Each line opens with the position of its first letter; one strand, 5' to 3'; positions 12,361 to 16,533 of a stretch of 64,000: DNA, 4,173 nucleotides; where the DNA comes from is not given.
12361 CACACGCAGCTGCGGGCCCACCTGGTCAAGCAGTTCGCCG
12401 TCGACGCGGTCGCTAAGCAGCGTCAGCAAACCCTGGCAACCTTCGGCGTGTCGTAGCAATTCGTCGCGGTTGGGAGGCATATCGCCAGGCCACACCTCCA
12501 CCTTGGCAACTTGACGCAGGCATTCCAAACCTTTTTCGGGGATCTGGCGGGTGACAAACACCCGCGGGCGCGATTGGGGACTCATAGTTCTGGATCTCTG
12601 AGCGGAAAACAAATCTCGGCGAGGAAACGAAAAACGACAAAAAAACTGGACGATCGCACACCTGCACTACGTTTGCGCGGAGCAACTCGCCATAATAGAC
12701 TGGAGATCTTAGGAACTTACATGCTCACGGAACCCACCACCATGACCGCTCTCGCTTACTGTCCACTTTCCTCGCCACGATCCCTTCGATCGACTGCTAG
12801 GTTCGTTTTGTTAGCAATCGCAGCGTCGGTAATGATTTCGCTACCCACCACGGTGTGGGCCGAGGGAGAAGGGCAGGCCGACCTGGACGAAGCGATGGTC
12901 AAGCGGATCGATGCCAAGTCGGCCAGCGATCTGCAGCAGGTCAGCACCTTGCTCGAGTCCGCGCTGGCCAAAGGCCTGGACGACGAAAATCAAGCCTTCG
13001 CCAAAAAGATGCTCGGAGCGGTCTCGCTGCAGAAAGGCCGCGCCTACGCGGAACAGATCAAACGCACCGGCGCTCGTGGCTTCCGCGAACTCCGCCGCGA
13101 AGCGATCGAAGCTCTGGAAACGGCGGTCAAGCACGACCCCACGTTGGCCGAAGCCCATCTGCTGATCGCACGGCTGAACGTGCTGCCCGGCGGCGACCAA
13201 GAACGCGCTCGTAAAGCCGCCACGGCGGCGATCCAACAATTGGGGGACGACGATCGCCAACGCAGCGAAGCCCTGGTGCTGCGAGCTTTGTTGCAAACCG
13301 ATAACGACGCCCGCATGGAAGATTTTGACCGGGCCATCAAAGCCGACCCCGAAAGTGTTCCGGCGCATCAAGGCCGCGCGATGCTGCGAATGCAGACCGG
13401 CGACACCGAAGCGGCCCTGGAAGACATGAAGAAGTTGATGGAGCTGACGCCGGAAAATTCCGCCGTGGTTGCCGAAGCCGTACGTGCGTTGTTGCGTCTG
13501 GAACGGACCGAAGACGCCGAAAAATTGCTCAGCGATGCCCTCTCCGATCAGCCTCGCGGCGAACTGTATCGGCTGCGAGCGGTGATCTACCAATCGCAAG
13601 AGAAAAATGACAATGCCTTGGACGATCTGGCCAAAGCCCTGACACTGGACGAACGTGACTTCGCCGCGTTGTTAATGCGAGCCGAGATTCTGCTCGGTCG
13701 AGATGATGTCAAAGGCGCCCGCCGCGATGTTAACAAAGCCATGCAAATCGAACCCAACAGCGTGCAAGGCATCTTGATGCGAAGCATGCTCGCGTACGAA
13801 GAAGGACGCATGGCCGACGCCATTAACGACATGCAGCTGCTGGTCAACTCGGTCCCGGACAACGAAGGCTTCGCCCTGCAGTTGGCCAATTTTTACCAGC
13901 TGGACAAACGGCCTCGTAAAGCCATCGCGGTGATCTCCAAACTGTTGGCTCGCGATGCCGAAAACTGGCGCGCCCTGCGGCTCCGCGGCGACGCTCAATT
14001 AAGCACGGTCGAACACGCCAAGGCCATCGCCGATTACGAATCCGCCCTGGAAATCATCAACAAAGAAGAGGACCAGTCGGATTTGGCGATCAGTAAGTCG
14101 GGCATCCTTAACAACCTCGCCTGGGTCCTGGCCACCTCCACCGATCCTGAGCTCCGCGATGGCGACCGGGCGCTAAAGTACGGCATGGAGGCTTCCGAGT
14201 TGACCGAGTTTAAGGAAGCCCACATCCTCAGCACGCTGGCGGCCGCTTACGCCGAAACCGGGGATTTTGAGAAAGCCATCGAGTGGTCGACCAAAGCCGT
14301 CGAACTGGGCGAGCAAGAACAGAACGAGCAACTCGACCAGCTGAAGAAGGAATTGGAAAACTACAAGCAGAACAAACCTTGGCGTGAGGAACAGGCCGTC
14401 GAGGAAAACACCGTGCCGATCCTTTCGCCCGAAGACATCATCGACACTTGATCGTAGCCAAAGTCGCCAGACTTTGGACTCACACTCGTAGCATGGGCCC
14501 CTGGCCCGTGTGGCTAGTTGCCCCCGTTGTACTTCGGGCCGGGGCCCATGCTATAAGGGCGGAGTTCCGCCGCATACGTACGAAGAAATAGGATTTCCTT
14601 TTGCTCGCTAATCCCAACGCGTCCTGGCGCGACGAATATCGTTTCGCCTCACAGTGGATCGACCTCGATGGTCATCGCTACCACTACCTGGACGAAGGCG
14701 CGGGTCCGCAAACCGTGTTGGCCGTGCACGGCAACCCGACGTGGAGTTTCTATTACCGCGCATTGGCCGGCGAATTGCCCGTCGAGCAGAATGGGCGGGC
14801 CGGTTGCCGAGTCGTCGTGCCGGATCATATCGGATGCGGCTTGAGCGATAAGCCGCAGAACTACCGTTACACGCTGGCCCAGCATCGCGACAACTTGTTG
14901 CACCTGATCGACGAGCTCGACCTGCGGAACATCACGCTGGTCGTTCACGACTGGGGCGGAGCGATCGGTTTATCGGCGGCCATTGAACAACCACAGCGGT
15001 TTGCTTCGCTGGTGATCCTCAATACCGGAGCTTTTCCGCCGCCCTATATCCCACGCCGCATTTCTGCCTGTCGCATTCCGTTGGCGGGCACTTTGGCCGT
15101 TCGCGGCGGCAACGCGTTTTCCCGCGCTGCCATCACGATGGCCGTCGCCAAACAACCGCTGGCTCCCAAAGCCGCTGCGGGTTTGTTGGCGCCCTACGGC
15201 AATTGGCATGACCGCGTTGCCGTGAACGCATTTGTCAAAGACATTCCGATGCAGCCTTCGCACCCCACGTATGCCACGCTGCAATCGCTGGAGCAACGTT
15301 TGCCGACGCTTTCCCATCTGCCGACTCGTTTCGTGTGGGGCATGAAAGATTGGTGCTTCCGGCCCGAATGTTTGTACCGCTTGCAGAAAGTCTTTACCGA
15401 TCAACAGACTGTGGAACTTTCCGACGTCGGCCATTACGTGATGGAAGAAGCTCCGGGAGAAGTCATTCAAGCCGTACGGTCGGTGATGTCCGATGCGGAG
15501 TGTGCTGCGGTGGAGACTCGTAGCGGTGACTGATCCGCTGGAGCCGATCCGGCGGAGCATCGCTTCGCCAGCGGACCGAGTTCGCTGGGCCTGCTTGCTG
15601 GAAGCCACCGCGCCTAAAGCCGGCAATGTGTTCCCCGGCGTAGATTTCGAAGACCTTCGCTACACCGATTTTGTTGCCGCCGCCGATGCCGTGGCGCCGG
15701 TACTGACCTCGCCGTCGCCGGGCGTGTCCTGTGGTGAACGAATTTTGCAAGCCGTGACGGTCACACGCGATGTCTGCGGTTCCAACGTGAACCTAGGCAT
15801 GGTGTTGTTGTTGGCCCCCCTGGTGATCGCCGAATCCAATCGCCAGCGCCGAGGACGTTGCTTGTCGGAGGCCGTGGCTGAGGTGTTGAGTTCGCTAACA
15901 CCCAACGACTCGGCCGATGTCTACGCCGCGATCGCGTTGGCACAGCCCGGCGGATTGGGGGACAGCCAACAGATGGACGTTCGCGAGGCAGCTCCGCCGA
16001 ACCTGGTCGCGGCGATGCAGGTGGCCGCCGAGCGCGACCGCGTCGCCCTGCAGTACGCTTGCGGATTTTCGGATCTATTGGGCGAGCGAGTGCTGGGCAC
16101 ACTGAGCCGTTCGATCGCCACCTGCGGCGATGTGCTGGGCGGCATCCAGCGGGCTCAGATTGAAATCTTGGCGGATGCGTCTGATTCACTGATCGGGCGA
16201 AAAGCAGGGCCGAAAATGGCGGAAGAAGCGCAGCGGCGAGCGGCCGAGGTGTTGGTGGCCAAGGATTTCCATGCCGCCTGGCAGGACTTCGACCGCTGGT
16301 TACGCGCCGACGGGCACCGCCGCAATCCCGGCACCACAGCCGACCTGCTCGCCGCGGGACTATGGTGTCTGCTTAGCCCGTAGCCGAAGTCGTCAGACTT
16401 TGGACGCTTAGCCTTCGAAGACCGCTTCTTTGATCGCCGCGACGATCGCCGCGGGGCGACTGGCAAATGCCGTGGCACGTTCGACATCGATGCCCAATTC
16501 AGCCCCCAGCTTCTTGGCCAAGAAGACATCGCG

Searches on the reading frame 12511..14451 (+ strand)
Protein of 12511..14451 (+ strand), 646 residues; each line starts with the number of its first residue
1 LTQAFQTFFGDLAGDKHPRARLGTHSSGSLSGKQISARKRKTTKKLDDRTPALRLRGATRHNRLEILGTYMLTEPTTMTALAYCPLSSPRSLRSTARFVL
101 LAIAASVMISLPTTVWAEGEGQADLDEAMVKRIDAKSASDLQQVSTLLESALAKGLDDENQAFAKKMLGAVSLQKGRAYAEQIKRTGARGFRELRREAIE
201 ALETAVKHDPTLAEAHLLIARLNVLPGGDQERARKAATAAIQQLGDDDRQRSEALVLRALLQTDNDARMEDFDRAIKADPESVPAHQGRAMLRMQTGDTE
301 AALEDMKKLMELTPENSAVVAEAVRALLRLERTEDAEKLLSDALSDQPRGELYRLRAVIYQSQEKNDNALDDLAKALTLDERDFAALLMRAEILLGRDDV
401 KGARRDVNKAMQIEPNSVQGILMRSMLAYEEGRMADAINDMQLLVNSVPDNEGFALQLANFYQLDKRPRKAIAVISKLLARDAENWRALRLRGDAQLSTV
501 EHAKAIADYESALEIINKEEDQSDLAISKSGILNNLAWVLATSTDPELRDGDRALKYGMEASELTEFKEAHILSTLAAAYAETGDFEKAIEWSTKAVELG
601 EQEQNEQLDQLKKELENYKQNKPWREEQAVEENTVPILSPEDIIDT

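Call 35: search_protein_families(library=pfam, proteins=[window:12511-14451:+], max_evalue=0.001)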
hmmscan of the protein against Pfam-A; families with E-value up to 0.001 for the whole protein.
window:12511-14451:+ (646 aa): 15 families
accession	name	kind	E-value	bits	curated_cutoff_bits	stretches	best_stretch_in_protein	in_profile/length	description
PF07719.23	TPR_2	-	1.1e-23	81.7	27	0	571-599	2-30/34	Tetratricopeptide repeat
PF13432.12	TPR_16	-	4.8e-19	68.9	32.7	1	467-515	12-60/65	Tetratricopeptide repeat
PF14559.12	TPR_19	-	7.1e-19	68.3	25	2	294-357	2-66/68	Tetratricopeptide repeat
PF00515.34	TPR_1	-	4.2e-18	64.8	27.8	0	352-382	3-33/34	Tetratricopeptide repeat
PF13181.12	TPR_8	-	1.6e-16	59.5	25.7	0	571-599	2-30/34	Tetratricopeptide repeat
PF13371.12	TPR_9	-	9.5e-16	58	35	1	258-329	4-73/73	Tetratricopeptide repeat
PF13431.12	TPR_17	-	1.2e-14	53.7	24.4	0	272-304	2-34/34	Tetratricopeptide repeat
PF23914.1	TPR_CcmH_CycH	-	3.8e-13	50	42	1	359-452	59-155/158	Cytochrome c-type biogenesis protein H TPR domain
PF13428.12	TPR_14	-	1.6e-12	47.2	23.5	0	321-357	5-42/44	Tetratricopeptide repeat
PF13424.12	TPR_12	-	2.3e-09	37.7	30.1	0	552-600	20-75/77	Tetratricopeptide repeat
PF13414.12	TPR_11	-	3.2e-09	36.8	26.8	0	197-220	12-35/42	TPR repeat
PF12895.13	ANAPC3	-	1e-06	29.3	27.2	0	573-601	26-53/82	Anaphase-promoting complex, cyclosome, subunit 3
PF25060.1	ARM_TT21_2nd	-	1.2e-06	28.6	27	0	374-484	47-157/270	Tetratricopeptide repeat protein 21 second ARM domain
PF12569.14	NatA_aux_su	-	2.4e-06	27.2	33.3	0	264-358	207-303/515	N-terminal acetyltransferase A, auxiliary subunit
PF25064.1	ARM_TT21_5th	-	3.4e-05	24.5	27.8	0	292-376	10-98/117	TT21 fifth ARM repeats domain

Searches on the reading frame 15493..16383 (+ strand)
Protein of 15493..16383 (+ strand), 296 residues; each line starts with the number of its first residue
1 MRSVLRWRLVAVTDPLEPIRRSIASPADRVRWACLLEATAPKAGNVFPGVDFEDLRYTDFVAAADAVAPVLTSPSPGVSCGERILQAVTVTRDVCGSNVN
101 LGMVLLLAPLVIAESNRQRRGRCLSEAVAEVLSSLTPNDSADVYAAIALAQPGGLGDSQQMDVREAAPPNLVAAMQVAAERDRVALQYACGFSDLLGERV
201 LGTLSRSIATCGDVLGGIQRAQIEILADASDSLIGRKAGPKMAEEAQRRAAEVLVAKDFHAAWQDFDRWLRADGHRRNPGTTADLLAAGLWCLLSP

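Call 35: search_protein_families(library=pfam, proteins=[window:15493-16383:+], max_evalue=0.001)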
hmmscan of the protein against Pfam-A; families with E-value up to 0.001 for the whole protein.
window:15493-16383:+ (296 aa): 1 family
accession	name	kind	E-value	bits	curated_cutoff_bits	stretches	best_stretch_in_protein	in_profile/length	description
PF01874.21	CitG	-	5e-54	184.3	27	1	28-291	2-282/284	ATP:dephospho-CoA triphosphoribosyl transferase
